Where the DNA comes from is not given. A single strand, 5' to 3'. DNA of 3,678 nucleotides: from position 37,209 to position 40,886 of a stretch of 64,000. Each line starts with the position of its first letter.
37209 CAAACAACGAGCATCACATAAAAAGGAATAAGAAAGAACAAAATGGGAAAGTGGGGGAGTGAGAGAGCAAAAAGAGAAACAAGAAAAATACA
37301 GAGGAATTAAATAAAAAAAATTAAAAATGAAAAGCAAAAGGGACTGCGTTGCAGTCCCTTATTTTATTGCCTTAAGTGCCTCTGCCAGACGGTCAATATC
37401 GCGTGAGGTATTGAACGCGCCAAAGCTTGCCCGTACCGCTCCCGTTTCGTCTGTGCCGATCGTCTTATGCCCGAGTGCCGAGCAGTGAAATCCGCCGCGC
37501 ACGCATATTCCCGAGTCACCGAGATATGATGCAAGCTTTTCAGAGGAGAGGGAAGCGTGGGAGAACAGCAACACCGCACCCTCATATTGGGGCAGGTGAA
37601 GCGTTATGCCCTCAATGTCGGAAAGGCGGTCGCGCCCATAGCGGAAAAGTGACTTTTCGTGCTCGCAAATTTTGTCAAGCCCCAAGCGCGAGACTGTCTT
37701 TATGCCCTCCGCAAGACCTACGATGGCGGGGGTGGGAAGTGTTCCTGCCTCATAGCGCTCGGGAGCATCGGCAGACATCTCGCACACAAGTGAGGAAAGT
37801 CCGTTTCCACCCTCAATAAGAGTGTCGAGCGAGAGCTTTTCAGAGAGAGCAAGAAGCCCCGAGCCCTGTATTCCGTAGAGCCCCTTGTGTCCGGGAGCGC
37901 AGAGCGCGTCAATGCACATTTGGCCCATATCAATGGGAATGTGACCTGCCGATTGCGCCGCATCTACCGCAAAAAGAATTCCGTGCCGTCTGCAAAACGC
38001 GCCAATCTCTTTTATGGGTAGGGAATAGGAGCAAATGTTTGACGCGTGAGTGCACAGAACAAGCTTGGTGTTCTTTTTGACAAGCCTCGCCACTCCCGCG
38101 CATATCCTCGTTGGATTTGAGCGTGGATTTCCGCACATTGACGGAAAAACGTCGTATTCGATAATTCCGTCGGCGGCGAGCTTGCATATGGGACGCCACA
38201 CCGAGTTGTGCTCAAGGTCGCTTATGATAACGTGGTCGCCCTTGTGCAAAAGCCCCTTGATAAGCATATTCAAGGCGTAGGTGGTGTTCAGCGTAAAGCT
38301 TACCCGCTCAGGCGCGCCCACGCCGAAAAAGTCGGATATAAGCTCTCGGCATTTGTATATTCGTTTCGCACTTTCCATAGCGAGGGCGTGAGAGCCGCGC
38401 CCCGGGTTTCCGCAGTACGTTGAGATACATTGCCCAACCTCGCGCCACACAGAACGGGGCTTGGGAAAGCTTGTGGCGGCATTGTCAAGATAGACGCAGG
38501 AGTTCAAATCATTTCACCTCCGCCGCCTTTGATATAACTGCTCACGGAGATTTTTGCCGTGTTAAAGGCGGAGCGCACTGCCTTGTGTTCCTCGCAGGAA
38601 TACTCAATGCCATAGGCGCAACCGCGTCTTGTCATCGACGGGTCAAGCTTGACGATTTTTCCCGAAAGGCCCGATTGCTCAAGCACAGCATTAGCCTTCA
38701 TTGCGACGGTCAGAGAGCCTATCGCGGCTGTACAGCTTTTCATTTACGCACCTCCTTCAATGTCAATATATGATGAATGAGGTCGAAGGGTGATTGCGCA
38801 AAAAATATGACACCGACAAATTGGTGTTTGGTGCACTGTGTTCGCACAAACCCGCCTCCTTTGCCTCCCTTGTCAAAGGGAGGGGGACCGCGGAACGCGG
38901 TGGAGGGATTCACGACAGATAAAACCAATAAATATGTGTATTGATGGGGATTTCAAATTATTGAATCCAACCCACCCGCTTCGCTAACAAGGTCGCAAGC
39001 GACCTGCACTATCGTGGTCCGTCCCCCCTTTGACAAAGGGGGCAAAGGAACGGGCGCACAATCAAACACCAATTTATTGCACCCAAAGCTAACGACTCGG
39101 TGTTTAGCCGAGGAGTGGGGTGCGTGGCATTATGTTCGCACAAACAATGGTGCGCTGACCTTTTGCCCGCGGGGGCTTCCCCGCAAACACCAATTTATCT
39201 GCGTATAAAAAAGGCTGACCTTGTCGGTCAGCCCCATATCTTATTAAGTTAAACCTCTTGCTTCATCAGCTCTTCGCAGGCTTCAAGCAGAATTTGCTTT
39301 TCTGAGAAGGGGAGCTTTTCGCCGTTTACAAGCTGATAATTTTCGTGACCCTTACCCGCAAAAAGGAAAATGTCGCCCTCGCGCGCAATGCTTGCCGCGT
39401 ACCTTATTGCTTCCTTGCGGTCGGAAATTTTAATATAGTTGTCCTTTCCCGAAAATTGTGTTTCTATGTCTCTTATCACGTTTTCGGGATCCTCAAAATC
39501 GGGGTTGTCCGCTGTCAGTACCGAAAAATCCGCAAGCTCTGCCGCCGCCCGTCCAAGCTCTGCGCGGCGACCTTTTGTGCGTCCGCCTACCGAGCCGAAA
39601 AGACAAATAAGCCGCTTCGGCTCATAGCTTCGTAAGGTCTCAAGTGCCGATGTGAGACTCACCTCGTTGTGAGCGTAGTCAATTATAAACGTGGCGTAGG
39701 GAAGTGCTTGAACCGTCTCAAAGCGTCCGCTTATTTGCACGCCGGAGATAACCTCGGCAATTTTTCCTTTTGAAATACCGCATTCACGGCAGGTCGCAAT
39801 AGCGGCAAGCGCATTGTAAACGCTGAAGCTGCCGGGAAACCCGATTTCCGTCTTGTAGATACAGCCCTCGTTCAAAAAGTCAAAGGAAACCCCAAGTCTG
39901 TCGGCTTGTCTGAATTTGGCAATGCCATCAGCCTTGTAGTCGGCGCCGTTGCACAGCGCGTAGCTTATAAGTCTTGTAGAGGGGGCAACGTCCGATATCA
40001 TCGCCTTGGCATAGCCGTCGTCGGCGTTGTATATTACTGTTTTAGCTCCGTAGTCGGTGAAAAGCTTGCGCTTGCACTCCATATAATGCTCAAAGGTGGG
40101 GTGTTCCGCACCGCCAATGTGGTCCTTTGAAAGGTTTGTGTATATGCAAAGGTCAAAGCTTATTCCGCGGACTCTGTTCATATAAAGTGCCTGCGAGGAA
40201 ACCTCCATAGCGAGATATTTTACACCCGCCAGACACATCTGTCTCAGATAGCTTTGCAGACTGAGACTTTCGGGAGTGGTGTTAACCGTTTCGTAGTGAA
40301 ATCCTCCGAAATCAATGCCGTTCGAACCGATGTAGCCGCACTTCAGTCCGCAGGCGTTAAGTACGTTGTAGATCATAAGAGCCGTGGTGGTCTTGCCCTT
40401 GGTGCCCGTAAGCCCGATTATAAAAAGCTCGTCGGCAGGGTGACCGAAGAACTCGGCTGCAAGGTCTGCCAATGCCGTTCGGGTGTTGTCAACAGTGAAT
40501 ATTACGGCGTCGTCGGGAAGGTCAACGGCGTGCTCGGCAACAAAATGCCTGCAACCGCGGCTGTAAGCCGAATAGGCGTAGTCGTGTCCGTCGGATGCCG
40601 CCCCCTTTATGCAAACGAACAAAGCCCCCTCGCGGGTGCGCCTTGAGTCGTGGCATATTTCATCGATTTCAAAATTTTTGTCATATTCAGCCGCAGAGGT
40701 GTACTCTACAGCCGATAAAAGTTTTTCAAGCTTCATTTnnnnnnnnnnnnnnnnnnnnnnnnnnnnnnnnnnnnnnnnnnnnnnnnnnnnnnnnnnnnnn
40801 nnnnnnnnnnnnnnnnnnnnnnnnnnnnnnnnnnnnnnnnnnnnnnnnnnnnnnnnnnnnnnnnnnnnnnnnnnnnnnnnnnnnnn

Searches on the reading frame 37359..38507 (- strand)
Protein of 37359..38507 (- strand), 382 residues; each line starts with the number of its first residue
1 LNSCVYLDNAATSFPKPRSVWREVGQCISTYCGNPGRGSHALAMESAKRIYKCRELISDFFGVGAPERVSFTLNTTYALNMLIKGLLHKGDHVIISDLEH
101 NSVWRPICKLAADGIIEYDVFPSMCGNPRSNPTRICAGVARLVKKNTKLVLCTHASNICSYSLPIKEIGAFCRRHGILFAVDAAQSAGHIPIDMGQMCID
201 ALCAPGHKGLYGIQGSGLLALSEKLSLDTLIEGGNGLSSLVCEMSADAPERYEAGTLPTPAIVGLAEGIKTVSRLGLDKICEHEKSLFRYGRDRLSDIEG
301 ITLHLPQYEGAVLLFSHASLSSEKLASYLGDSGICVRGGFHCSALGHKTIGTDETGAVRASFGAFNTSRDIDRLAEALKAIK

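Call 45: search_protein_families(library=pfam, proteins=[window:37359-38507:-])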
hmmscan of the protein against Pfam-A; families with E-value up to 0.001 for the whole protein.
window:37359-38507:- (382 aa): 4 families
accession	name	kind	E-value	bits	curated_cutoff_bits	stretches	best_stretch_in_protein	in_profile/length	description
PF00266.25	Aminotran_5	-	7.8e-76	255.9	21.5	1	5-374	1-371/371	Aminotransferase class-V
PF00155.27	Aminotran_1_2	-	3.1e-05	23.8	19.7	0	52-184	46-187/361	Aminotransferase class I and II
PF01053.26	Cys_Met_Meta_PP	-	9.9e-05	21.5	27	1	78-189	79-180/381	Cys/Met metabolism PLP-dependent enzyme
PF01212.27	Beta_elim_lyase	-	0.00031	20.6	27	1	68-355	49-256/288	Beta-eliminating lyase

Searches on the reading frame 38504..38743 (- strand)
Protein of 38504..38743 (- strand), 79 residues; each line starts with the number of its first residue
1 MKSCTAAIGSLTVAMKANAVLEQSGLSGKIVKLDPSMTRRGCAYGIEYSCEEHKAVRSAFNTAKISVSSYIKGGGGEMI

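Call 34: find_encoding_contigs(protein=window:38504-38743:-, flank=3000, max_places=10)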
Protein window:38504-38743:- (79 aa): 22 contigs read that carry it; 10 places shown.
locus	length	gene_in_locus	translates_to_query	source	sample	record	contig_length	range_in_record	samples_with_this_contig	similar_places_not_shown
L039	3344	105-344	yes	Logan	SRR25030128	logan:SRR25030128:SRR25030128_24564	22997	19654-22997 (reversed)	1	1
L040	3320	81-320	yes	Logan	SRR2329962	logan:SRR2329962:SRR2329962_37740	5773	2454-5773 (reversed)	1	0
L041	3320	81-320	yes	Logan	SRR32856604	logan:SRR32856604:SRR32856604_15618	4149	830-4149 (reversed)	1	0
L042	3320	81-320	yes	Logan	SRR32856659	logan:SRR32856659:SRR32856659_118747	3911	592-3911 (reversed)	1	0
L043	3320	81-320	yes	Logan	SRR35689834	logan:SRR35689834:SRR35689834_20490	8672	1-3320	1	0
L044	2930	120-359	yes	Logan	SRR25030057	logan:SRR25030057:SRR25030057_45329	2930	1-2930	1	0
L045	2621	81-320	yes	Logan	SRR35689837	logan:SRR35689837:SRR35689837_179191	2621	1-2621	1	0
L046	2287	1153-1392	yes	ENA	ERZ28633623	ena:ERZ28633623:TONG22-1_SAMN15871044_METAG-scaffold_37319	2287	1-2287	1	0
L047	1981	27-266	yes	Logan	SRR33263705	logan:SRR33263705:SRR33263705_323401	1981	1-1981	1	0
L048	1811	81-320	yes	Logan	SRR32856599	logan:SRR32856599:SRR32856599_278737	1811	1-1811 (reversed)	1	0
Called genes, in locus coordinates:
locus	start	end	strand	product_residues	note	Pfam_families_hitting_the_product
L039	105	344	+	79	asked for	PF11823:Se_S_carrier (weak)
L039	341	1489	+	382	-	PF00266:Aminotran_5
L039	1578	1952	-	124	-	-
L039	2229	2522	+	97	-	PF00392:GntR, PF13545:HTH_Crp_2 (weak), PF13730:HTH_36 (faint)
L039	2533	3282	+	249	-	-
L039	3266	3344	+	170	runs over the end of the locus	-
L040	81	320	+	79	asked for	PF11823:Se_S_carrier (weak)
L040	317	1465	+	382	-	PF00266:Aminotran_5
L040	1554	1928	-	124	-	-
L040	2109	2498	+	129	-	PF13730:HTH_36 (faint), PF00392:GntR, PF13545:HTH_Crp_2 (weak)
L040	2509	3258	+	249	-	-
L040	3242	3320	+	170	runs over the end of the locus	-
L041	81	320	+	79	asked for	PF11823:Se_S_carrier (weak)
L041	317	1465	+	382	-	PF00266:Aminotran_5, PF00155:Aminotran_1_2 (faint)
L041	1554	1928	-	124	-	-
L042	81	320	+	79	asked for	PF11823:Se_S_carrier (weak)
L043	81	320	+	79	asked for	PF11823:Se_S_carrier (weak)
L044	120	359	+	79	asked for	PF11823:Se_S_carrier (weak)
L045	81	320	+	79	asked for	PF11823:Se_S_carrier (weak)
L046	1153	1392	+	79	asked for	PF11823:Se_S_carrier (weak)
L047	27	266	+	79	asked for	PF11823:Se_S_carrier (weak)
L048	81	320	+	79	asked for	PF11823:Se_S_carrier (weak)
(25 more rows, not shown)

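Call 45: search_protein_families(library=pfam, proteins=[window:38504-38743:-])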
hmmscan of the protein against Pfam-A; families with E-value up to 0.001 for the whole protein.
window:38504-38743:- (79 aa): 1 family
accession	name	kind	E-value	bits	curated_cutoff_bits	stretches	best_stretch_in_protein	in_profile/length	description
PF11823.13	Se_S_carrier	-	1.8e-08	34.1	25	1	6-69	4-66/69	Putative Se/S carrier protein-like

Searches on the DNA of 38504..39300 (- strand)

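Call 40: search_rna_families(sources=[L004, L005, L007, L009, L010, L011, L012, L014, L016, L018, L023, L024, L025, L029, L033, L046], threshold=gathering)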
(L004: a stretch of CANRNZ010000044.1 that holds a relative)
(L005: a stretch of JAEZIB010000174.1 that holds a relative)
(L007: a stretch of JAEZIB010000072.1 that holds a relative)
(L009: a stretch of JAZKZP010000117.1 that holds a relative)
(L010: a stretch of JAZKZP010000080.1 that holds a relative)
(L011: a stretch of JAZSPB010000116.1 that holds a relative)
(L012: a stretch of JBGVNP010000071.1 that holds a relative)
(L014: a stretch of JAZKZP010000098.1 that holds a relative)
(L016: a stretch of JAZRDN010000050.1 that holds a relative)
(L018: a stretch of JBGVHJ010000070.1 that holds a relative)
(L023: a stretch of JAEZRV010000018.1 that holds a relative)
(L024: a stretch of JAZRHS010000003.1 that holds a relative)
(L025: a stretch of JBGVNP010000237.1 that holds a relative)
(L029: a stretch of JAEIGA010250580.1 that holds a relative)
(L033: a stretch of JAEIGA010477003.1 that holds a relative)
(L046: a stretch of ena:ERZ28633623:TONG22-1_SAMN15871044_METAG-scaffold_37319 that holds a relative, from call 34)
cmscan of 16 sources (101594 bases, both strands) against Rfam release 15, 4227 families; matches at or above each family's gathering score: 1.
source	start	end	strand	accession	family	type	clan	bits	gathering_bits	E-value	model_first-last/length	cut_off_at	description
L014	4347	4443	-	RF01831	THF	Cis-reg; riboswitch;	-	88.4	36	4.7e-19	1-99/99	no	THF (Tetrahydrofolate) riboswitch aptamer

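Call 80: search_rna_families(source=window, start=38700, end=39300, threshold=evalue, max_evalue=1)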
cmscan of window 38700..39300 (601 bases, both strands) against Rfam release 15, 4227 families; matches with E-value up to 1: 2.
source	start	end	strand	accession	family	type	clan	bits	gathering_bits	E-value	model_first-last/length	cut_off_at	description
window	38856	39049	+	RF04119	MIR1858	Gene; miRNA;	-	25.7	137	0.042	1-197/197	no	MIR1858 microRNA precursor family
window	38836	38883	-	RF00191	SNORA57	Gene; snRNA; snoRNA; HACA-box;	-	14.1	40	0.9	1-149/149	no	Small nucleolar RNA SNORA57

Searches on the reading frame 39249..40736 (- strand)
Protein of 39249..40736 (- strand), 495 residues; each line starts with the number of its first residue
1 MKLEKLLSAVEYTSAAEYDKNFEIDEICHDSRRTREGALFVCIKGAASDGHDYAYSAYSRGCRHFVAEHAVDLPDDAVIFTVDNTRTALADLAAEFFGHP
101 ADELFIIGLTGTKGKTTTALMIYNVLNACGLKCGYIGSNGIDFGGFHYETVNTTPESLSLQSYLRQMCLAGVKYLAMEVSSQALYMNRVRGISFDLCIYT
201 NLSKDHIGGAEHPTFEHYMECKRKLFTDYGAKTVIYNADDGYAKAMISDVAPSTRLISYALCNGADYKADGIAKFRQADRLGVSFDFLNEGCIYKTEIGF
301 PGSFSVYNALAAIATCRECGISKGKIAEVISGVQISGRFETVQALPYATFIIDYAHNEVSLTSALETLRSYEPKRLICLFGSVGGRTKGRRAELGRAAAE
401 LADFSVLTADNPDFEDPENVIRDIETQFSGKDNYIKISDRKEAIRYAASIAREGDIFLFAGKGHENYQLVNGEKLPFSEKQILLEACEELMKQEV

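Call 45: search_protein_families(library=pfam, proteins=[window:39249-40736:-])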
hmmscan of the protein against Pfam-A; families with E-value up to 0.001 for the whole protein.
window:39249-40736:- (495 aa): 3 families
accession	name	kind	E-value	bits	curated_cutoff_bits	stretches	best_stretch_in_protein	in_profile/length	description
PF08245.18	Mur_ligase_M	-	1.4e-43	149.6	24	1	110-315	2-199/200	Mur ligase middle domain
PF02875.26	Mur_ligase_C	-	4.6e-30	105.5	28.4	1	337-463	1-127/127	Mur ligase, glutamate ligase domain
PF01225.30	Mur_ligase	-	1.2e-07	32.4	21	1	24-96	2-94/95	Mur ligase family, catalytic domain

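Call 50: find_encoding_contigs(protein=window:39249-40736:-, flank=1500, max_places=10)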
Protein window:39249-40736:- (495 aa): 2 contigs read that carry it; 2 places shown.
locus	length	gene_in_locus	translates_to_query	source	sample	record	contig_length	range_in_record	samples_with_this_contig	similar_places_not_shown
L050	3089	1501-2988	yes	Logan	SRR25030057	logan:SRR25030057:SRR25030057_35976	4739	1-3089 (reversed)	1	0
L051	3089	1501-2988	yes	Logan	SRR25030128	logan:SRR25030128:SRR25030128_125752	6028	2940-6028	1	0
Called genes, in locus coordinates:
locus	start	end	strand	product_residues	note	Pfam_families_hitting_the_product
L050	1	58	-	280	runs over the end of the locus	PF01261:AP_endonuc_2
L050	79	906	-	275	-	PF00106:adh_short, PF13561:adh_short_C2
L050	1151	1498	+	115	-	-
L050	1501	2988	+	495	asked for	PF01225:Mur_ligase (weak), PF08245:Mur_ligase_M, PF02875:Mur_ligase_C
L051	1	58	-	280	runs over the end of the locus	PF01261:AP_endonuc_2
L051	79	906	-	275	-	PF00106:adh_short, PF13561:adh_short_C2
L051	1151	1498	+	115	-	-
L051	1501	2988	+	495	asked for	PF01225:Mur_ligase (weak), PF08245:Mur_ligase_M, PF02875:Mur_ligase_C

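Call 66: find_homologous_proteins(query=window:39249-40736:-, max_evalue=1e-100)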
Query window:39249-40736:- (495 aa): 5879 proteins with E <= 1e-100 among 8000 candidates; the best 120 are listed.
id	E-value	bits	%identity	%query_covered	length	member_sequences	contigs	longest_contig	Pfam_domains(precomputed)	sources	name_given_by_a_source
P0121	0.0e+0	1116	99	100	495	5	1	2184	PF02875.27,PF08245.19,PF01225.31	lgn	-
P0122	9.6e-263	890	76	100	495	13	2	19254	PF02875.27,PF08245.19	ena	-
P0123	1.1e-258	877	77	100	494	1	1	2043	PF02875.27,PF08245.19,PF01225.31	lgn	-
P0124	9.6e-258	874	76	100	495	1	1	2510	PF02875.27,PF08245.19,PF01225.31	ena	-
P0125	2.2e-255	866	78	99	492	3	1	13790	PF02875.27,PF08245.19,PF01225.31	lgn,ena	-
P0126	3.8e-255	865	75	100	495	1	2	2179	PF02875.27,PF08245.19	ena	-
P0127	4.4e-253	858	75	100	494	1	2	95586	PF02875.27,PF08245.19,PF01225.31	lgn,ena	-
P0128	2.6e-248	842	74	100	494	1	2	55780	PF02875.27,PF08245.19,PF01225.31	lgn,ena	-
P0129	6.2e-247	838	73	100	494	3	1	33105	PF02875.27,PF08245.19,PF01225.31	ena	-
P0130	2.6e-244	829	72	99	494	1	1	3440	PF02875.27,PF08245.19,PF01225.31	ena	-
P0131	2.9e-243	826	73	100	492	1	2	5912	PF02875.27,PF08245.19,PF01225.31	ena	-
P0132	6.9e-242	821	72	100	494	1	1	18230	PF02875.27,PF08245.19,PF01225.31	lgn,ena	-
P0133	1.5e-240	817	73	100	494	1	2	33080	PF02875.27,PF08245.19,PF01225.31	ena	-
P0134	3.7e-240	816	72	99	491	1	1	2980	PF02875.27,PF08245.19,PF01225.31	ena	-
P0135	8.7e-239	811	72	99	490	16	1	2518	PF02875.27,PF08245.19,PF01225.31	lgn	-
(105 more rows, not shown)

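Call 67: find_encoding_contigs(protein=P0121, flank=1500, max_places=10)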
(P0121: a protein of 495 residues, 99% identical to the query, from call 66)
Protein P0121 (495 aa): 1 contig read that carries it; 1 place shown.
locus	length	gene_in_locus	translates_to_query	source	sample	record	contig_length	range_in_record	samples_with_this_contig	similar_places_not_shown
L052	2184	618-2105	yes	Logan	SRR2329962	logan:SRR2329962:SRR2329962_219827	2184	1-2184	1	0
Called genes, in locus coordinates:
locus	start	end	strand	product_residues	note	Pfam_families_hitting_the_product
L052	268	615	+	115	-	-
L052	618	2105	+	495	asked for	PF01225:Mur_ligase (weak), PF08245:Mur_ligase_M, PF02875:Mur_ligase_C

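Call 68: list_cluster_members(proteins=[P0121])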
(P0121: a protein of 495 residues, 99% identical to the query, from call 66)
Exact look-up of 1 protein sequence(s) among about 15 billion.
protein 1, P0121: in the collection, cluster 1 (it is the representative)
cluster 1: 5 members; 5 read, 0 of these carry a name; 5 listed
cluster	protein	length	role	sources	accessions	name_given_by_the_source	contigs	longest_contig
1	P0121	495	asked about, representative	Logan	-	-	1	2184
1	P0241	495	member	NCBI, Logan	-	-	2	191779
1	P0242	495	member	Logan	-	-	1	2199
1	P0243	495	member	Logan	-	-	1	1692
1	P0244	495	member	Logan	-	-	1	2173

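Call 70: find_encoding_contigs(protein=P0241, flank=10000, max_places=3)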
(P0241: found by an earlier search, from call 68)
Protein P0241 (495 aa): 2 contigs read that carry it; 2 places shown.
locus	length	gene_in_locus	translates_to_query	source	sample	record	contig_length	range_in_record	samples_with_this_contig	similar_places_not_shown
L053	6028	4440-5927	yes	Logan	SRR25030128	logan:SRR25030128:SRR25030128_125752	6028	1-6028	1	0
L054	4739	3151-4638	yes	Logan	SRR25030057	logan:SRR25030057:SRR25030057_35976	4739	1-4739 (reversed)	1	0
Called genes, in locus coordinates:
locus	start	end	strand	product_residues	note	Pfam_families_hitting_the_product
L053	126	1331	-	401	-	PF01408:GFO_IDH_MocA, PF02894:GFO_IDH_MocA_C, PF22725:GFO_IDH_MocA_C3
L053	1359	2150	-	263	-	PF01261:AP_endonuc_2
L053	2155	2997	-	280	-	PF01261:AP_endonuc_2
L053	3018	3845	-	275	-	PF00106:adh_short, PF13561:adh_short_C2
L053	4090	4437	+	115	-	-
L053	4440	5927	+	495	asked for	PF01225:Mur_ligase (weak), PF08245:Mur_ligase_M, PF02875:Mur_ligase_C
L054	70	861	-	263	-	PF01261:AP_endonuc_2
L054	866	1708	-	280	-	PF01261:AP_endonuc_2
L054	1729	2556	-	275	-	PF00106:adh_short, PF13561:adh_short_C2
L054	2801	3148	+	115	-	-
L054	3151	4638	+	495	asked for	PF01225:Mur_ligase (weak), PF08245:Mur_ligase_M, PF02875:Mur_ligase_C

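Call 71: find_encoding_contigs(protein=P0242, flank=1500, max_places=5)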
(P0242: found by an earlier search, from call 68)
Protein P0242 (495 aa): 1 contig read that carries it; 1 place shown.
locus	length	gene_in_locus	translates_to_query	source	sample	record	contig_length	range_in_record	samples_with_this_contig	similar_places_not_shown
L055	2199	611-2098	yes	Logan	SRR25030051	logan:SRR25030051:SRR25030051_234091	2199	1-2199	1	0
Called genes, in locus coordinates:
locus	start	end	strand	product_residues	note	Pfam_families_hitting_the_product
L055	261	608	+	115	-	-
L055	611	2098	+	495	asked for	PF01225:Mur_ligase (weak), PF08245:Mur_ligase_M, PF02875:Mur_ligase_C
